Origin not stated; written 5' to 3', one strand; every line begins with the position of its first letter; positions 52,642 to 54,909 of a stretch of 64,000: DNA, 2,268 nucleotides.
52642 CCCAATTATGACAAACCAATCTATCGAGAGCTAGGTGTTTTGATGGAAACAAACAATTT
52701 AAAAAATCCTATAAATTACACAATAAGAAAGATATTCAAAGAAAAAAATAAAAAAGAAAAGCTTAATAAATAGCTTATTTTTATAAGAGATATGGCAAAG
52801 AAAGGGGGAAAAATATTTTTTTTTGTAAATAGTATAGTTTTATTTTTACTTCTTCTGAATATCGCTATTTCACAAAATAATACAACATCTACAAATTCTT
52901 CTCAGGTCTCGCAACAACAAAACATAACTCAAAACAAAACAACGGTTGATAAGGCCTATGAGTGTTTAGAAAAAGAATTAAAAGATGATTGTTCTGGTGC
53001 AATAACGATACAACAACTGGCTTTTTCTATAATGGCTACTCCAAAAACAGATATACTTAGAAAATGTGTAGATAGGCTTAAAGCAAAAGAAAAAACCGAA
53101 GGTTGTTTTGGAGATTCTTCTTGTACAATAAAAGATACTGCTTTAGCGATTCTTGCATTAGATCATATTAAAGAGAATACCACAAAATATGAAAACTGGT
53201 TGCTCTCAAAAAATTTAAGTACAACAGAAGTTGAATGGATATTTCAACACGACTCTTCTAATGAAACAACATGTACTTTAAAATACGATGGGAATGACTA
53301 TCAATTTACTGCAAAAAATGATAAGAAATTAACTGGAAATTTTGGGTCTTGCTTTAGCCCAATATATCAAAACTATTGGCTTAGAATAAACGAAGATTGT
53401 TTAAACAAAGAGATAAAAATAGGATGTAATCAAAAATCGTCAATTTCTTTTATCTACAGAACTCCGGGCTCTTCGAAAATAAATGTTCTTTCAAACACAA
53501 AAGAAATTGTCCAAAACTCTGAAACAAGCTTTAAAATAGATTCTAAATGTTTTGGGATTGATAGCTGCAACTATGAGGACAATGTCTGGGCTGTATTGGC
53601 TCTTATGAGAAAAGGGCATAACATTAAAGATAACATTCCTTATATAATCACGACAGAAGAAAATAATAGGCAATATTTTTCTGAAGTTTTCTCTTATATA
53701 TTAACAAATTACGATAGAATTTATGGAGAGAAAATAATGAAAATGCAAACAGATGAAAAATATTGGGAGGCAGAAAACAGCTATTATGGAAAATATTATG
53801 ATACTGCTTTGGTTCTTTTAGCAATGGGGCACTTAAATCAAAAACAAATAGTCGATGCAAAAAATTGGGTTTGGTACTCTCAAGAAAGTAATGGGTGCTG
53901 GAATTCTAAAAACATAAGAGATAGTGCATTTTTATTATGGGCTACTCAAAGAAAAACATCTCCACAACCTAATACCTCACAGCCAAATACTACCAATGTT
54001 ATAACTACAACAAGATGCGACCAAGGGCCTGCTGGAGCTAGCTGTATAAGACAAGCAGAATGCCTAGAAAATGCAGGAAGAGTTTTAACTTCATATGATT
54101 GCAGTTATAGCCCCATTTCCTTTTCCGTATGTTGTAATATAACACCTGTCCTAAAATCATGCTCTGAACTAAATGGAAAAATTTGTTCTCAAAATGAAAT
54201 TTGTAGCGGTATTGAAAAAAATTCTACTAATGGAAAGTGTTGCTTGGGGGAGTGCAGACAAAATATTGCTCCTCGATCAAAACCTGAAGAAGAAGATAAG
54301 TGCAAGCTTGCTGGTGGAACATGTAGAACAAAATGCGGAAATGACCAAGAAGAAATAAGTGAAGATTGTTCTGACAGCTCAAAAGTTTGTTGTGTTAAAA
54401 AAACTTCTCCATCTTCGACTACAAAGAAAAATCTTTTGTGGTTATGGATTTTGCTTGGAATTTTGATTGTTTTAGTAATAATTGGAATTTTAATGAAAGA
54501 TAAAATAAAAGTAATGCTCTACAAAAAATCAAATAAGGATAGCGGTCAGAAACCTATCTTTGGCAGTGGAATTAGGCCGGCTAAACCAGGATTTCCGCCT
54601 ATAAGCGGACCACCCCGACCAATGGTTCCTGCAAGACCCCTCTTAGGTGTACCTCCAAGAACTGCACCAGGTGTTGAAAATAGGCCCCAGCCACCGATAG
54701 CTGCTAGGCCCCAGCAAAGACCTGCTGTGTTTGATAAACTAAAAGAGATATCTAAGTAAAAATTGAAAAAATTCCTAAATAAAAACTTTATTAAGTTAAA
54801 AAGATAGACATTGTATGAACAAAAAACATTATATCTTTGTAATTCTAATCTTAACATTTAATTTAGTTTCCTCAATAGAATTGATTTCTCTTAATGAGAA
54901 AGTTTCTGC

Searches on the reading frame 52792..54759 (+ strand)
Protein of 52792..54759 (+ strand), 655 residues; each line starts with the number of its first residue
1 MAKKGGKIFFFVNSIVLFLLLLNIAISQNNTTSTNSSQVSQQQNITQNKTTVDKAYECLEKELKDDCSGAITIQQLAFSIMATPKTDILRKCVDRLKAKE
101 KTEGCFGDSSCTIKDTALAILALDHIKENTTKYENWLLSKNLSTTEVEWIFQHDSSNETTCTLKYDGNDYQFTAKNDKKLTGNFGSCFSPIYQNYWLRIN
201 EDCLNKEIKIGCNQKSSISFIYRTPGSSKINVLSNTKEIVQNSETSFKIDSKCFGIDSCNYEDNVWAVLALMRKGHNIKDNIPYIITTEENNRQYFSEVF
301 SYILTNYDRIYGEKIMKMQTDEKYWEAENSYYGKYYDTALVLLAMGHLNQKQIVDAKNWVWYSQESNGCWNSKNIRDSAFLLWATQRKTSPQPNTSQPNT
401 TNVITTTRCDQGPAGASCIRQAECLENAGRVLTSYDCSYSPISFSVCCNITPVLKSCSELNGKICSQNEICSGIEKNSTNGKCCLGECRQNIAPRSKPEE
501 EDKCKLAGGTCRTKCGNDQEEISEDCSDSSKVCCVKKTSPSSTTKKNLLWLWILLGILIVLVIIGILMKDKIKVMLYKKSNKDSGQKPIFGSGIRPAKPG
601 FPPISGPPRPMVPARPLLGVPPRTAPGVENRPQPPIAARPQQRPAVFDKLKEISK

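Call 26: search_protein_families(library=pfam, proteins=[window:52792-54759:+], max_evalue=0.001)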
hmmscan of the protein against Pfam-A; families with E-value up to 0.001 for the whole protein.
window:52792-54759:+ (655 aa): 1 family
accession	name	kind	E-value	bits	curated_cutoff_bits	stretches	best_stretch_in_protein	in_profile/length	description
PF13243.12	SQHop_cyclase_C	-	0.0007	19.2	26.1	0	316-372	49-112/319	Squalene-hopene cyclase C-terminal domain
